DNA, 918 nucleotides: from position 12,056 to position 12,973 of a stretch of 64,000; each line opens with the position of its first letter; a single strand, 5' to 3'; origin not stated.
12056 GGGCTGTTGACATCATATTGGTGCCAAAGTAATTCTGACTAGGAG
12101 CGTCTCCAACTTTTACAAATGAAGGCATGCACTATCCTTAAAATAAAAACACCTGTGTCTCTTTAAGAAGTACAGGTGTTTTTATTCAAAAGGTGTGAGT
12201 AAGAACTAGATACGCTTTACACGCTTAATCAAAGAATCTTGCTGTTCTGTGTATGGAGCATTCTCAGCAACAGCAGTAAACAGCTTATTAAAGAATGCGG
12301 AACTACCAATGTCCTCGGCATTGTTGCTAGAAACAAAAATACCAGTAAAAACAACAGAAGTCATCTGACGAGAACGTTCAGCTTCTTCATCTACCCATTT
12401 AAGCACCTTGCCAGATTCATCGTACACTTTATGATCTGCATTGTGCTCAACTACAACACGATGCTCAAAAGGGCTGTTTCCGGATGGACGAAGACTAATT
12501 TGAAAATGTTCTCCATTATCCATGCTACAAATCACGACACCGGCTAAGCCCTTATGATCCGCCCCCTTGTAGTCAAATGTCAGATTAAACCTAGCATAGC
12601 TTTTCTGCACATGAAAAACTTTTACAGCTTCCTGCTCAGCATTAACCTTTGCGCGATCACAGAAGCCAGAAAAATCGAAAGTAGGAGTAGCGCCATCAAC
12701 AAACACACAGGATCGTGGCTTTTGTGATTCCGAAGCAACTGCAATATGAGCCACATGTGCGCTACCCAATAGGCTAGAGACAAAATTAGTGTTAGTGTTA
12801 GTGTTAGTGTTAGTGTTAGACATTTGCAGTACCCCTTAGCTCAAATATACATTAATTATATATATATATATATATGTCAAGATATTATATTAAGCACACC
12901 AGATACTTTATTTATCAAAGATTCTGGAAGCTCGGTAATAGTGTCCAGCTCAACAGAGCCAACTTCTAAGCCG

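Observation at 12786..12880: Microsatellite-controlled gene: (TA)9 tract inside a promoter spacer plus in-frame hexanucleotide repeat encoding (Asn-Thr)6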

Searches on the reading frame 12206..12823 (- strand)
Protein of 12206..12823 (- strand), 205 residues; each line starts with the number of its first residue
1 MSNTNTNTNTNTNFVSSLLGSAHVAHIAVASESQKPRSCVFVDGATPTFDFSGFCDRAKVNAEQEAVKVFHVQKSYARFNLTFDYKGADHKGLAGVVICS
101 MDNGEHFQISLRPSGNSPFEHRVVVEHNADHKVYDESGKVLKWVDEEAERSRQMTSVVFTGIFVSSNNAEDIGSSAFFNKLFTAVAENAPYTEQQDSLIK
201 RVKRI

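Call 9: search_protein_families(library=phrogs, proteins=[window:12206-12823:-], max_evalue=0.01)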
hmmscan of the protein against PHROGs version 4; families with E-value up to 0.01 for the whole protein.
window:12206-12823:- (205 aa): 0 families

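Call 10: search_protein_families(library=pfam, proteins=[window:12206-12823:-], max_evalue=0.01)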
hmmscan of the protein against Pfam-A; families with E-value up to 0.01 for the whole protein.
window:12206-12823:- (205 aa): 0 families

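Call 11: search_dna_similar(query=window:12206-12823:-, collection=phages, mode=protein, max_rows=30, max_evalue=0.001)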
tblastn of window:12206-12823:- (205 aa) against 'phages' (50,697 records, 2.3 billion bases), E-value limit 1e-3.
No match.

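Call 13: find_homologous_proteins(query=window:12206-12823:-, max_evalue=0.01)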
Query window:12206-12823:- (205 aa): 2 proteins with E <= 0.01 among 98 candidates.
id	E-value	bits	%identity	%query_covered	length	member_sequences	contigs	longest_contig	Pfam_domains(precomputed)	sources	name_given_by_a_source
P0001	2.5e-104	365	90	85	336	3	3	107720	-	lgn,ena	-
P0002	1.6e-83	297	72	85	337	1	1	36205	-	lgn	-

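Call 15: find_encoding_contigs(protein=P0001, flank=10000, max_places=6)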
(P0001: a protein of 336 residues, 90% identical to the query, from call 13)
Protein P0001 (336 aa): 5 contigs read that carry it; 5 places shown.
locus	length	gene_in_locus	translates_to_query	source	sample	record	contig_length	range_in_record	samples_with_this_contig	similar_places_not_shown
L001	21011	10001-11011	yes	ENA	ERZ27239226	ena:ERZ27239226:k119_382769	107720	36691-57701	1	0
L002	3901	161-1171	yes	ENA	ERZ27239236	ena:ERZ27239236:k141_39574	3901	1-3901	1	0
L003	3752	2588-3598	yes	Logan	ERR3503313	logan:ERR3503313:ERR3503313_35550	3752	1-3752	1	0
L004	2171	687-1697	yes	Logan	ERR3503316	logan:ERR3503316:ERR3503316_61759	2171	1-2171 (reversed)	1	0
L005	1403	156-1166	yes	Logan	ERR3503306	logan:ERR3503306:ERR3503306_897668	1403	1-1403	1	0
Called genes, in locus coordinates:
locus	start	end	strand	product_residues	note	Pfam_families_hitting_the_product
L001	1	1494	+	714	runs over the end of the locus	PF27249:MJ0330_N (weak)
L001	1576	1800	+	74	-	-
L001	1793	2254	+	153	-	-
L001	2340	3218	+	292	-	PF03747:ADP_ribosyl_GH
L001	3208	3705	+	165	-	-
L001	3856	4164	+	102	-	-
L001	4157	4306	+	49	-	-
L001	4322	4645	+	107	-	-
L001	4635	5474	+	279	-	-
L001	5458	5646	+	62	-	-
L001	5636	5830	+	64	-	-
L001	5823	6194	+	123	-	PF03013:Pyr_excise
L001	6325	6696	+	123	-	-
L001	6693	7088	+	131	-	-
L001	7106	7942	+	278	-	PF04055:Radical_SAM (weak)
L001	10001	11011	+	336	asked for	-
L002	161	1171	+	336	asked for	-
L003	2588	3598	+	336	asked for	-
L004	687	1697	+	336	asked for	-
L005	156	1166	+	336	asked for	-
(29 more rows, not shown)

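Call 16: find_encoding_contigs(protein=P0002, flank=10000, max_places=6)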
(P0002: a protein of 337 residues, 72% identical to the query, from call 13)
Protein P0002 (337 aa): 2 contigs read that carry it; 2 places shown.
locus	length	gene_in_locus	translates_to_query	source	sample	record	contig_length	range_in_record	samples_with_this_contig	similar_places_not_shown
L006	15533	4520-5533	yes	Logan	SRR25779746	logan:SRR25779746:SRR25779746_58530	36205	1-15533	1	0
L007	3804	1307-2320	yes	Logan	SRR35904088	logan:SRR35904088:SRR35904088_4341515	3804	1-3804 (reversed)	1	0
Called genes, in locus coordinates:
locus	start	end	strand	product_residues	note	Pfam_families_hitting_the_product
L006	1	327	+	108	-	?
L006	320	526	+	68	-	-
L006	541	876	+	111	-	-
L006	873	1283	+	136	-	-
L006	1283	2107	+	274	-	PF04055:Radical_SAM (weak)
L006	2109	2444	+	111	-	-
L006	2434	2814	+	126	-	-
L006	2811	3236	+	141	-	-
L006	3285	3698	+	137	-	-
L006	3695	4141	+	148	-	-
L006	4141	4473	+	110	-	-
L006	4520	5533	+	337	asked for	-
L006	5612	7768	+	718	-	-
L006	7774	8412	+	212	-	-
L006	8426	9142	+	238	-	-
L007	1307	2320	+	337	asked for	-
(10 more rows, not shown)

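Call 20: find_encoding_contigs(protein=window:12206-12823:-, flank=3000, max_places=10)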
Protein window:12206-12823:- (205 aa): 9 contigs read that carry it; 1 place shown.
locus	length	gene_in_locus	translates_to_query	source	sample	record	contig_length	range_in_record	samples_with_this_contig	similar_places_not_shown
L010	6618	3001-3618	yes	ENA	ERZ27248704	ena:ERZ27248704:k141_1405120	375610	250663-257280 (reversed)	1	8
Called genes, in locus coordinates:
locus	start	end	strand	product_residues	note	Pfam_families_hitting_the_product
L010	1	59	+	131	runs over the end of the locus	-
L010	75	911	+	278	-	PF04055:Radical_SAM (weak)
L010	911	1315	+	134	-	-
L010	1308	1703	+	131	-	-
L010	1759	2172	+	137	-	-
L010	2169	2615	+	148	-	-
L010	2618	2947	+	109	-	-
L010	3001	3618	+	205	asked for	-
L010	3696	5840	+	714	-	-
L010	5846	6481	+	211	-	-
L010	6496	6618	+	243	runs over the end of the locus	-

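Call 22: list_cluster_members(proteins=[window:12206-12823:-, P0001, P0002])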
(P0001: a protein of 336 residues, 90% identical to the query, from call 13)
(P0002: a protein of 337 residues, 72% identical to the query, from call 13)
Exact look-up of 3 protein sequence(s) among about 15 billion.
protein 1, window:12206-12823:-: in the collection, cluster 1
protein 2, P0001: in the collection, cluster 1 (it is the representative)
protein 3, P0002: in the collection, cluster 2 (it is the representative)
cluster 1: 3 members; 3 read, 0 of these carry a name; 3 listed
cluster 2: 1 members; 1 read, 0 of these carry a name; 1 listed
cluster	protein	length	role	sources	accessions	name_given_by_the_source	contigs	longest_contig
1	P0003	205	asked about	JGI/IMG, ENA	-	-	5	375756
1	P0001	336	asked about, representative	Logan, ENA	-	-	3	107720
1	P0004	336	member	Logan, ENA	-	-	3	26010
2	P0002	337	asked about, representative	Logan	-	-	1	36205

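Call 32: find_encoding_contigs(protein=P0004, flank=4000, max_places=6)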
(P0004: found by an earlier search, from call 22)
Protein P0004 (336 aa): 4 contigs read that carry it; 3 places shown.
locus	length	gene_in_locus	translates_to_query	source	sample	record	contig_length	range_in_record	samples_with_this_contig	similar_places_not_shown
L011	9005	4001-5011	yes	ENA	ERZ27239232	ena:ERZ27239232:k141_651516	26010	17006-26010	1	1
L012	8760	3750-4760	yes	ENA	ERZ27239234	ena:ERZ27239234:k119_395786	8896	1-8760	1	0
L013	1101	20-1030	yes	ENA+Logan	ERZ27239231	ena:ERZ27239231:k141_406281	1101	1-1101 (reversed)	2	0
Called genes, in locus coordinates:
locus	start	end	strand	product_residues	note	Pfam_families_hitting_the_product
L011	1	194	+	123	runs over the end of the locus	PF03013:Pyr_excise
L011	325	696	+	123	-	-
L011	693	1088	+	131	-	-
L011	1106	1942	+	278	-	PF04055:Radical_SAM (weak)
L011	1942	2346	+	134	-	-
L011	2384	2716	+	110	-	-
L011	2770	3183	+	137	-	-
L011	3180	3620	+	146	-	-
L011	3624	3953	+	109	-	-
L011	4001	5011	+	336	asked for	-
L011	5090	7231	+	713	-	-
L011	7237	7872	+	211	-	-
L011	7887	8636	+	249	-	-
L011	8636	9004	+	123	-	?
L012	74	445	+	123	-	-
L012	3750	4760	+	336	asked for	-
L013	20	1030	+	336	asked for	-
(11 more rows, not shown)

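Call 46: predict_structure(alignment_id=A3)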
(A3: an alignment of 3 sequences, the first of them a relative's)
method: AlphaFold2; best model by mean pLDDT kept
length: 336 residues; sequences in the alignment: 3
mean_pLDDT: 50.7   pTM: 0.43
mean pLDDT of the five models: 50.7, 50.0, 47.6, 42.0, 37.5
residues with pLDDT >= 90: 0; 70-90: 71; 50-70: 98; < 50: 167
segments of 3 or more residues with pLDDT < 50: 1-37, 39-41, 169-237, 247-251, 258-272, 279-287, 298-306, 320-336
pLDDT, mean of each block of 10 residues (from residue 1): 25 22 23 37 64 81 63 64 70 73 77 55 75 73 86 82 60 29 24 26 26 30 40 44 51 52 41 50 47 52 51 59 36 29
secondary structure, 60 per line:
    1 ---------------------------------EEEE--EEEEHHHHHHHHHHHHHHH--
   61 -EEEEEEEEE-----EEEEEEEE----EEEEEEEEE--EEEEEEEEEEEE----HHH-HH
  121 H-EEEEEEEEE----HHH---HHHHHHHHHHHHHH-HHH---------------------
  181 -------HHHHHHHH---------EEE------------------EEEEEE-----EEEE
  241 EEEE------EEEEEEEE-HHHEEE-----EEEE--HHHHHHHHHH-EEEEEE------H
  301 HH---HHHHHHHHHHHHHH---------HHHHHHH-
elements in order: E34-37 E40-43 H44-58 E62-70 E76-83 E88-96 E99-110 E123-131 H142-155 H188-195 E205-207 E226-231 E237-244 E251-258 E263-265 E271-274 H277-286 E288-293 H306-319 H329-335

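Call 47: search_protein_representatives(alignment_id=A3)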
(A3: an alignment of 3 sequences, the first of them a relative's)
Query: 3 sequences, 336 profile positions. Proteins with E-value up to 0.001 (for the whole library): 5; up to 1e-10: 4; up to 1e-30: 1. The best 5 are listed.
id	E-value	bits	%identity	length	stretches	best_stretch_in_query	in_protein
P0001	9.7e-211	715.3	-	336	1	1-336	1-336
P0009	2.4e-22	96.0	-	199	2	221-335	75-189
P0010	2.6e-18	82.7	-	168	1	229-335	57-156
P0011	2.9e-13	66.1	-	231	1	239-336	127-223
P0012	6.2e-07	45.3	-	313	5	173-217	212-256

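Call 50: search_protein_families(library=pfam, proteins=[P0001, P0009, P0010, P0011, P0012], max_evalue=1)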
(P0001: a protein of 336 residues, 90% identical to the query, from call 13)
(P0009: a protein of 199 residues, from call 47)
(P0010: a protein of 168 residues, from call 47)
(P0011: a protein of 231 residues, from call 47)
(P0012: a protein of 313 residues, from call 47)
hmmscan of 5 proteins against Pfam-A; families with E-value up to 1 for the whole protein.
P0001 (336 aa): 0 families

P0009 (199 aa): 0 families

P0010 (168 aa): 0 families

P0011 (231 aa): 0 families

P0012 (313 aa): 16 families
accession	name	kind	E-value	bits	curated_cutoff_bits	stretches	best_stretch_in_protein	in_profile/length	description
PF16309.10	DUF4951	-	5.6e-07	30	27.3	0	68-96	56-84/99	Domain of unknown function (DUF4951)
PF24020.1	DUF7333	-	6.2e-07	29.8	27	0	179-195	29-45/61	Family of unknown function (DUF7333)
PF23202.1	PAH_ZNF598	-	1.6e-06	28.7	25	0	111-141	22-52/83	ZNF598 PAH domain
PF04741.18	InvH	-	9.8e-06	26.4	27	0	203-235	19-51/81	InvH outer membrane lipoprotein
PF08820.15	DUF1803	-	1.4e-05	25.5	32.2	0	113-139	13-39/91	Domain of unknown function (DUF1803)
PF21371.2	Apc5_N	-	2.3e-05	25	27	0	109-124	120-135/138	Anaphase-promoting complex subunit 5, N-terminal domain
PF24064.2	HTH_NPRL3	-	3.4e-05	24.1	27.2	0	109-122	18-31/62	GATOR1 complex protein NPRL3, C-terminal HTH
PF05578.19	Peptidase_S31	-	0.00035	20.5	27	0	103-143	31-70/234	Pestivirus NS3 polyprotein peptidase S31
PF13817.11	DDE_Tnp_IS66_C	-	0.0017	18.9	30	0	108-121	11-24/39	IS66 C-terminal element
PF10391.15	DNA_pol_lambd_f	-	0.0043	17.3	29.8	0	42-59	1-18/51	Fingers domain of DNA polymerase lambda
PF12611.13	Flagellar_put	-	0.026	14.7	21.1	0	40-50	12-22/24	Putative flagellar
PF13075.11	DUF3939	-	0.033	14.8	21.3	0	59-89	40-70/134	Protein of unknown function (DUF3939)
PF04074.18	DUF386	-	0.074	13.5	26.5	0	177-205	106-134/145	YhcH/YjgK/YiaL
PF06766.16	Hydrophobin_2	-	0.1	13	24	1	30-46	47-63/65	Fungal hydrophobin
PF17431.7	YpmT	-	0.18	12.2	25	0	196-213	23-40/60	Uncharacterized YmpT-like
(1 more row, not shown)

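Call 51: search_protein_families(library=phrogs, proteins=[P0001, P0009, P0010, P0011, P0012], max_evalue=1)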
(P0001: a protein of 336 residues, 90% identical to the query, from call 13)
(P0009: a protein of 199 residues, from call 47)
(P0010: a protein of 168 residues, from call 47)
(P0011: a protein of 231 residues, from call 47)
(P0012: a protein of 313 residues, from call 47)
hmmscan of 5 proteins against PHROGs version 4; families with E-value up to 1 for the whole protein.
P0001 (336 aa): 0 families

P0009 (199 aa): 0 families

P0010 (168 aa): 0 families

P0011 (231 aa): 0 families

P0012 (313 aa): 15 families
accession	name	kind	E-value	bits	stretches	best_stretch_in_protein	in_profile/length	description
phrog_423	-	DNA, RNA and nucleotide metabolism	3.6e-08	34.5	0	53-89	82-118/159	endonuclease VII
phrog_16885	-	unknown function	3.7e-08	34.5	0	211-238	36-63/114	-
phrog_1089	-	unknown function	1.3e-06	29.4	0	115-164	11-60/117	-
phrog_33017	-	unknown function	2e-06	29.1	0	121-142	44-65/83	-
phrog_25532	-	unknown function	4.4e-05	24.6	0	171-186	8-23/58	-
phrog_32406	-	unknown function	0.00015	22.9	0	133-177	9-53/93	-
phrog_12237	-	unknown function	0.00017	22.5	0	43-80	29-66/141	-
phrog_24504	-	transcription regulation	0.0063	17.7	0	105-137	84-116/168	transcriptional regulator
phrog_7259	-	unknown function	0.0083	16.5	0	287-313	250-276/277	-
phrog_22386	-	unknown function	0.01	17.1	0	55-72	26-43/99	-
phrog_30219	-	unknown function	0.049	14.9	0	122-144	26-48/63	-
phrog_11600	-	unknown function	0.073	13.4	0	229-273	168-212/343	-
phrog_12504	-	unknown function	0.094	14.2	0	232-283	68-119/137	-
phrog_13902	-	unknown function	0.15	13.2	0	185-211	2-28/80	-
phrog_27877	-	unknown function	0.86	11.2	0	103-148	25-70/108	-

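Call 54: find_homologous_proteins(query=A5, max_evalue=0.001)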
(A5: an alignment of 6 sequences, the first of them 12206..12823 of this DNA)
Query A5 (6 sequences) (205 aa, profile of the alignment): 5 proteins with E <= 0.001 among 6460 candidates.
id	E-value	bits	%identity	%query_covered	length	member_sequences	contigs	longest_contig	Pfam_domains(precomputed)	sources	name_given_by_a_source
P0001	9.6e-91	321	90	85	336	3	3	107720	-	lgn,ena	-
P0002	4.1e-89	316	72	85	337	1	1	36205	-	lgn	-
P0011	1.0e-79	285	40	47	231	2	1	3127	-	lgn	-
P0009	3.8e-72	260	39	56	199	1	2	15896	-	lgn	-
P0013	2.1e-61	225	35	76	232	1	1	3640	-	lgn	-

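Call 55: find_encoding_contigs(protein=P0009, flank=4000, max_places=4)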
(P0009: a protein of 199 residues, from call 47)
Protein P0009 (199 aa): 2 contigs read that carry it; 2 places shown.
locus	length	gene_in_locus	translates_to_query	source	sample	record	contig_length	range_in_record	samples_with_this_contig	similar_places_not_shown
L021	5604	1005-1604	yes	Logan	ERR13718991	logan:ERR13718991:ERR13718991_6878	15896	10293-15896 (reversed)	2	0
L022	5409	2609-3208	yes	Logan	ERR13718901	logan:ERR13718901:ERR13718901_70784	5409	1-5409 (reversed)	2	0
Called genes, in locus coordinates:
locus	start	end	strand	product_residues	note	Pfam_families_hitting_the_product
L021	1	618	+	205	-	?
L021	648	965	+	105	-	-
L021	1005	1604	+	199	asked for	-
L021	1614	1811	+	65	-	-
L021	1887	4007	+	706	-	-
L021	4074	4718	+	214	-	-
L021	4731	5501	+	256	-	-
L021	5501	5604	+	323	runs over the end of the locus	-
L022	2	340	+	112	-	?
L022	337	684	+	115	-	-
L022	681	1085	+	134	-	-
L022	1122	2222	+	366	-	-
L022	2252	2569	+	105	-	-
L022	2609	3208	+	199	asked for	-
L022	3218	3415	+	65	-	-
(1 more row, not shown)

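Call 56: find_encoding_contigs(protein=P0013, flank=4000, max_places=4)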
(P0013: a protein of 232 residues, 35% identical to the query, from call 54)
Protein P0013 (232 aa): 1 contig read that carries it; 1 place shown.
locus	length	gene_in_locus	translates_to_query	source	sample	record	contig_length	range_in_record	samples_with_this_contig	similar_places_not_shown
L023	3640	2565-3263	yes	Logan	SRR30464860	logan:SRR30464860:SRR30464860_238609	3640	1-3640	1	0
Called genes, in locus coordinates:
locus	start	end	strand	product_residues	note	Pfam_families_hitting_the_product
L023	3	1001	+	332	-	?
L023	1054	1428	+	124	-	-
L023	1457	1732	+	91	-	-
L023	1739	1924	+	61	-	-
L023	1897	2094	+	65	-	-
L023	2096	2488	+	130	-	-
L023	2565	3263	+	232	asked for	-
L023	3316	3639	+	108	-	?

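Call 57: find_encoding_contigs(protein=P0011, flank=4000, max_places=4)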
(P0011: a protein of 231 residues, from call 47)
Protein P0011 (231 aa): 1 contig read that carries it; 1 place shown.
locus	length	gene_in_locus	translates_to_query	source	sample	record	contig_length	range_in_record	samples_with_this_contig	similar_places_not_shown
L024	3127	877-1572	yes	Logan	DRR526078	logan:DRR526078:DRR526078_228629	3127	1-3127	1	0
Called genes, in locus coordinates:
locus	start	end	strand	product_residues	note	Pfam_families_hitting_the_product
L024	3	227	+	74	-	?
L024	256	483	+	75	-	-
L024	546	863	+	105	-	-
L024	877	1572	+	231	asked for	-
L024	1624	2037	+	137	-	-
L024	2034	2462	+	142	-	-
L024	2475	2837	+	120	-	-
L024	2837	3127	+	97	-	?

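Call 77: predict_structure(alignment_id=A6)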
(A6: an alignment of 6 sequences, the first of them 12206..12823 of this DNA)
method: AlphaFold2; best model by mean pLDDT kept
length: 205 residues; sequences in the alignment: 6
mean_pLDDT: 45.3   pTM: 0.47
mean pLDDT of the five models: 45.3, 45.1, 44.4, 44.1, 43.0
residues with pLDDT >= 90: 0; 70-90: 23; 50-70: 69; < 50: 113
segments of 3 or more residues with pLDDT < 50: 1-90, 135-139, 152-154, 192-205
pLDDT, mean of each block of 10 residues (from residue 1): 33 24 22 23 23 25 27 31 35 59 59 71 68 50 57 60 75 66 66 37 34
secondary structure, 60 per line:
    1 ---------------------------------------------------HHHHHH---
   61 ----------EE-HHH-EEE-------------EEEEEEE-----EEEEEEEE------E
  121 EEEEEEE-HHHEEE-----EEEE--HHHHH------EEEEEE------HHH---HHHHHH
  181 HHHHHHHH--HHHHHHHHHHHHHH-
elements in order: H52-57 E78-80 E94-100 E106-113 E120-127 E132-134 E140-143 H146-150 E157-162 H175-188 H191-204

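Call 80: fold_search(model_id=the predicted structure, library=viral)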
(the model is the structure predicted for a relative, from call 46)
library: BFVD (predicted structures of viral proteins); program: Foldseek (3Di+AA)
matches with E <= 10: 998; with E <= 0.001: 0
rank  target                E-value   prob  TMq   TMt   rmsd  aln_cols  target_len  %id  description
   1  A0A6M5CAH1            1.4e-03  0.44  0.14  0.11  26.1       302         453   14  (no name in the UniProt tables at hand)
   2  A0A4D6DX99            1.9e-03  0.60  0.14  0.20  18.5       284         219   12  Uncharacterized protein [Edwardsiella phage pEt-SU]
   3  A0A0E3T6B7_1          2.0e-03  0.33  0.13  0.05  23.9       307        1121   10  Tape measure protein [Bacillus phage Stills]
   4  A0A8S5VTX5            2.3e-03  0.97  0.24  0.34  19.6       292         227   10  Uncharacterized protein [Ackermannviridae sp.]
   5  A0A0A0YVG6            2.8e-03  0.72  0.20  0.09  20.0       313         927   12  Uncharacterized protein [Erwinia phage phiEa2809]
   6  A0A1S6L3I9            2.9e-03  0.60  0.21  0.16  20.4       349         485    9  Uncharacterized protein [Erwinia phage vB_EamM_Yoloswag]
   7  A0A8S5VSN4            4.9e-03  0.57  0.17  0.22  16.4       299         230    9  (no name in the UniProt tables at hand)
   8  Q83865                5.8e-03  0.38  0.15  0.17  19.7       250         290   10  33KD putative nonstructural protein [Nilaparvata lugens reovirus]
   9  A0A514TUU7            6.1e-03  0.99  0.22  0.45   6.5       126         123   14  Uncharacterized protein [Aeromonas phage PS1]
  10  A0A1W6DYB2            6.1e-03  0.75  0.21  0.10  18.3       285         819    9  Uncharacterized protein [Aeromonas phage phiA8-29]
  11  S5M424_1              6.1e-03  0.16  0.12  0.04  28.4       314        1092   11  Tapemeasure protein [Bacillus phage Basilisk]
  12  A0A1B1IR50            6.8e-03  0.60  0.20  0.25  18.1       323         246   11  (no name in the UniProt tables at hand)
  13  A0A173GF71            9.0e-03  0.38  0.13  0.22  16.7       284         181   10  Uncharacterized protein [Erwinia phage vB_EamM_Deimos-Minion]
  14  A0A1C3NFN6            1.1e-02  0.10  0.12  0.10  20.0       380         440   10  (no name in the UniProt tables at hand)
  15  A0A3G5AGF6            1.1e-02  0.08  0.11  0.09  21.3       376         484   11  Uncharacterized protein [Solumvirus sp.]
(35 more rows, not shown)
